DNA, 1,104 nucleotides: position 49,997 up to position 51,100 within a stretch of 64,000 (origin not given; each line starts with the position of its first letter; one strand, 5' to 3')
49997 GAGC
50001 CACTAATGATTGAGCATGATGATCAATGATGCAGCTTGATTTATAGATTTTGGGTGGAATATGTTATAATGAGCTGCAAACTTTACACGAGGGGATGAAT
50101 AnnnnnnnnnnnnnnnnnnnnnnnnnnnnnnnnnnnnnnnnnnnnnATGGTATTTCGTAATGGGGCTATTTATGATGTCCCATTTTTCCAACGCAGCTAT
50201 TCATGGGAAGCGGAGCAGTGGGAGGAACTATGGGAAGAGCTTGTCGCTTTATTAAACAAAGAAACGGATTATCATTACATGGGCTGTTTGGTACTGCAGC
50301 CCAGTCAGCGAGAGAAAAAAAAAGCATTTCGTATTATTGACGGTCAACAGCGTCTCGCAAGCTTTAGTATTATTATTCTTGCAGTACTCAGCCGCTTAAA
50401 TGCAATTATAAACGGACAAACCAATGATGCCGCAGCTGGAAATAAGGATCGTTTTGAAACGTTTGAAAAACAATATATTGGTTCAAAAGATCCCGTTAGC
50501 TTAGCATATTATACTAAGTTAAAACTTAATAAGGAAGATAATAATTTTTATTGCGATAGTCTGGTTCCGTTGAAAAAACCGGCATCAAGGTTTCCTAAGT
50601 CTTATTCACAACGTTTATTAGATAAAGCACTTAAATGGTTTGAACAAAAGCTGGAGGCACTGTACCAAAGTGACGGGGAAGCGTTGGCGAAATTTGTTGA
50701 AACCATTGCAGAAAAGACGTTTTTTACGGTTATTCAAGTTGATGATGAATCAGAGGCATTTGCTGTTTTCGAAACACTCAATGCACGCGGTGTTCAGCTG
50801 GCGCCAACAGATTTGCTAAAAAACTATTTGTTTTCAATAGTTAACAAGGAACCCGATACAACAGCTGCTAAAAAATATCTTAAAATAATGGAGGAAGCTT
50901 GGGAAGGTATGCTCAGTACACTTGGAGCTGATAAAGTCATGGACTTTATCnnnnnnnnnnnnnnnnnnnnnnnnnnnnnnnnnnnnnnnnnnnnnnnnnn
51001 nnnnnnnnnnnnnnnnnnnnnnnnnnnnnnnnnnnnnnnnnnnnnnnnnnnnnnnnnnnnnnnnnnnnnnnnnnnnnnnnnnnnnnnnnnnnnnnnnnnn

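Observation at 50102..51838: Stand-alone GmrSD-like (DUF262/DUF1524) nuclease between mnmE and mnmG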

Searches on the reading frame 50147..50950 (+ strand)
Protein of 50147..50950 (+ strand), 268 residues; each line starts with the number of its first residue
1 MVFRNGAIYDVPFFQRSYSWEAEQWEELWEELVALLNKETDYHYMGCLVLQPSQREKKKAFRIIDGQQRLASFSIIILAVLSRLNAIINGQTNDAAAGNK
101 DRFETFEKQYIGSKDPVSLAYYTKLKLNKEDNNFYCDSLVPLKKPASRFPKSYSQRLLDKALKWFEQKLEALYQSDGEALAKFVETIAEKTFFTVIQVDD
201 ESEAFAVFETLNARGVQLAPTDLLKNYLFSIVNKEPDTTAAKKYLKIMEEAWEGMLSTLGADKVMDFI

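Call 60: search_protein_families(library=padloc, proteins=[window:50147-50950:+], max_evalue=0.00001)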
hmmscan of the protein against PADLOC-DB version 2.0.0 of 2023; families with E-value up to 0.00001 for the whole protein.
window:50147-50950:+ (268 aa): 30 families (the best 25 are shown)
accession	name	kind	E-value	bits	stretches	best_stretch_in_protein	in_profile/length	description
PDLC04154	HEC-06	-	9.9e-93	309.7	1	2-268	17-277/569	-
PDLC02687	Orf5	-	5.9e-88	293.9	1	3-268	12-271/543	Orf5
PDLC04157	HEC-06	-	4.7e-55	185.2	1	8-262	22-258/558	-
PDLC04155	HEC-06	-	5.9e-52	174.9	1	2-268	15-268/562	-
PDLC02700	Orf5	-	6.9e-43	145.2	1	8-259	11-245/555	Orf5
PDLC02695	Orf5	-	3.1e-38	129.5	1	2-258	13-277/601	Orf5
PDLC02693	Orf5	-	1.1e-36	124.9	1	8-253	8-236/543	Orf5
PDLC02691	Orf5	-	6.2e-34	115.5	1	9-263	21-278/579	Orf5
PDLC02701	Orf5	-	5.4e-31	105.7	1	2-258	13-273/596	Orf5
PDLC04156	HEC-06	-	1e-27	95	1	2-261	14-269/562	-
PDLC02692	Orf5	-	4.5e-25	86.4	1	6-255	5-237/558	Orf5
PDLC02698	Orf5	-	1.6e-20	71.4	1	2-238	13-258/573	Orf5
PDLC02686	Orf5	-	4.2e-20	69.8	1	5-250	17-256/566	Orf5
PDLC02690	Orf5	-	1.3e-19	68.4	1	5-260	6-237/531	Orf5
PDLC02696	Orf5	-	5.2e-19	66.6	2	9-86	1-77/558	Orf5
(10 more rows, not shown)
